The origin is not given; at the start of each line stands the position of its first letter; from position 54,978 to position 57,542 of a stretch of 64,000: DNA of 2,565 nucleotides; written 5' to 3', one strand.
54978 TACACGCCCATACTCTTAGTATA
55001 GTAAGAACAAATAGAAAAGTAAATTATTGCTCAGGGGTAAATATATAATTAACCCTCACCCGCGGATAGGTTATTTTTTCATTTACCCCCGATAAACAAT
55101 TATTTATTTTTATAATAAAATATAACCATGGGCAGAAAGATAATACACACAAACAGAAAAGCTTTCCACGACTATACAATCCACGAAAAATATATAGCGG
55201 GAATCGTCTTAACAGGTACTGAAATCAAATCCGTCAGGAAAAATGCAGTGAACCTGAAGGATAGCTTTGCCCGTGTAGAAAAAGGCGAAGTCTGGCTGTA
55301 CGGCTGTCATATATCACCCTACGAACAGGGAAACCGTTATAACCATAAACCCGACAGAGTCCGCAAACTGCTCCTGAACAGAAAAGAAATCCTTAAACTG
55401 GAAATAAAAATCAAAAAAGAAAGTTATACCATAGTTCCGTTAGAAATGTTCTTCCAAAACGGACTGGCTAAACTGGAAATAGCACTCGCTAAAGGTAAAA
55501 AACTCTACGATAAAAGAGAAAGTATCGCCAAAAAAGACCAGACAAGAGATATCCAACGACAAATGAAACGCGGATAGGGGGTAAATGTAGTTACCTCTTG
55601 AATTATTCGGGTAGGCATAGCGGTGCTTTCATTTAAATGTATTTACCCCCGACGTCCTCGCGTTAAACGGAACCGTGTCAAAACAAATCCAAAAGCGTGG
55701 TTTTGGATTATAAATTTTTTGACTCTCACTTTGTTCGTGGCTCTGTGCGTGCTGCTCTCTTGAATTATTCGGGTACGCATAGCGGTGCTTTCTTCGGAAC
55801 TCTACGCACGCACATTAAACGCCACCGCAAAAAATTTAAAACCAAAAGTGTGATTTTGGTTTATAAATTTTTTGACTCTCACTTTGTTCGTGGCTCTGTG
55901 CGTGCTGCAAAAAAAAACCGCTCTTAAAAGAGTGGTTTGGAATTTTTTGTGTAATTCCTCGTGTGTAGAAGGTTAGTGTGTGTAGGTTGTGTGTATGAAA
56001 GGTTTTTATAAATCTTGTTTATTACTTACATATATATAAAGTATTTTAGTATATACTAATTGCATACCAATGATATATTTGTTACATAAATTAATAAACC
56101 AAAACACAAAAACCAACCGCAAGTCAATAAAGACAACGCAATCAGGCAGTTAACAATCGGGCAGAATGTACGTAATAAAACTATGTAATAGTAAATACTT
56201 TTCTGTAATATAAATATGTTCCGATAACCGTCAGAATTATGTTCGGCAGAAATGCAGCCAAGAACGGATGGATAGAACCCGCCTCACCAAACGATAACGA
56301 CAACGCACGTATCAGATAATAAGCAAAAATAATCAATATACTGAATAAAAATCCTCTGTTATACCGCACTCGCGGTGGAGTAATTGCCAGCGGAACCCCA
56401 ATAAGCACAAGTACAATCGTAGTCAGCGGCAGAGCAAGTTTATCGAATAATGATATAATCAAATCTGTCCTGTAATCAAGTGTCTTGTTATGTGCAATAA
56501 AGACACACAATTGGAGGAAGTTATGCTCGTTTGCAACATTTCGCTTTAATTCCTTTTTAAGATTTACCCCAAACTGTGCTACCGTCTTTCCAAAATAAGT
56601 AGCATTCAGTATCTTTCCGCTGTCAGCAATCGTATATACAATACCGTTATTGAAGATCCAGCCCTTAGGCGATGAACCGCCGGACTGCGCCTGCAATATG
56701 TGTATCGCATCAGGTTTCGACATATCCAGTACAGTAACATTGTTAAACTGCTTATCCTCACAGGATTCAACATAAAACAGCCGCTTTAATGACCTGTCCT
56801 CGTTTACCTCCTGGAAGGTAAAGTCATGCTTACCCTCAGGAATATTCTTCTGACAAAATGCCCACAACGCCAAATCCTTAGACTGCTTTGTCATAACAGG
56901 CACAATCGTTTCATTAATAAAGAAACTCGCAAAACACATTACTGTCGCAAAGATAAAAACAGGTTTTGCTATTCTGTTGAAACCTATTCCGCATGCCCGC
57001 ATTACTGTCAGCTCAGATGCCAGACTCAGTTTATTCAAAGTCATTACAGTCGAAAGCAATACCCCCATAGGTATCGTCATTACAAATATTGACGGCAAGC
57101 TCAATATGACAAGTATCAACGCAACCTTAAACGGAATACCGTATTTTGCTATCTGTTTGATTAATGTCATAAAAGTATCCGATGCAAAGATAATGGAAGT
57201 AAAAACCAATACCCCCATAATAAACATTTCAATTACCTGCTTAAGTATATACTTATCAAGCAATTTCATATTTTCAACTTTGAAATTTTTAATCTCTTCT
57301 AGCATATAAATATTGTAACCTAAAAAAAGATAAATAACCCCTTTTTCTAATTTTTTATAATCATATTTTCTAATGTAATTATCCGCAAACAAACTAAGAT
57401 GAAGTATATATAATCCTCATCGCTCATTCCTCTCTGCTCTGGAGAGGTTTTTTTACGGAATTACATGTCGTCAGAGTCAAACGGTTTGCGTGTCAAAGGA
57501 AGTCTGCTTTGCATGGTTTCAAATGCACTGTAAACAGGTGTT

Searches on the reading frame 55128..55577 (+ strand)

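Call 4: search_protein_families(library=pfam, proteins=[window:55128-55577:+], max_evalue=0.1)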
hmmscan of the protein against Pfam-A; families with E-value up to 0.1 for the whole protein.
window:55128-55577:+ (149 aa): 1 family
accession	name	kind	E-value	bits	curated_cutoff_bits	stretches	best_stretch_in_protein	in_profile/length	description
PF01668.23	SmpB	-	4.1e-61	205.5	27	1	6-148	1-143/143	SmpB protein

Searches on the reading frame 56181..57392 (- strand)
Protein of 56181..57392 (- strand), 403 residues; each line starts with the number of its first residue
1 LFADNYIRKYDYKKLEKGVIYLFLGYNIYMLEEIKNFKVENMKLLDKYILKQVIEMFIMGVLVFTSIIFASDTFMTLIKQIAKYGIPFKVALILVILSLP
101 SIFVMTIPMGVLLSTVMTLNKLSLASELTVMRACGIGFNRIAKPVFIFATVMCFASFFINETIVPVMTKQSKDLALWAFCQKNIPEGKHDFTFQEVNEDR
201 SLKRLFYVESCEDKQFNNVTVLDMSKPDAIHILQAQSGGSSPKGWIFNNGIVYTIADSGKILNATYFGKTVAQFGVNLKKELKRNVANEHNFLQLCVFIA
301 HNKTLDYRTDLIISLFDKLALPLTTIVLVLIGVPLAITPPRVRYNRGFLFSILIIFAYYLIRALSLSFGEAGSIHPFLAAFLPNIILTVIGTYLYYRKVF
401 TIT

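Call 4: search_protein_families(library=pfam, proteins=[window:56181-57392:-], max_evalue=0.1)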
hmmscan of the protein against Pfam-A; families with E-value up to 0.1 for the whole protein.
window:56181-57392:- (403 aa): 1 family
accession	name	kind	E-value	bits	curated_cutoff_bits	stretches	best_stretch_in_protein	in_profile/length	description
PF03739.19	LptF_LptG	-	3.6e-70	237.2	27.9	1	47-397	1-353/353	Lipopolysaccharide export system permease LptF/LptG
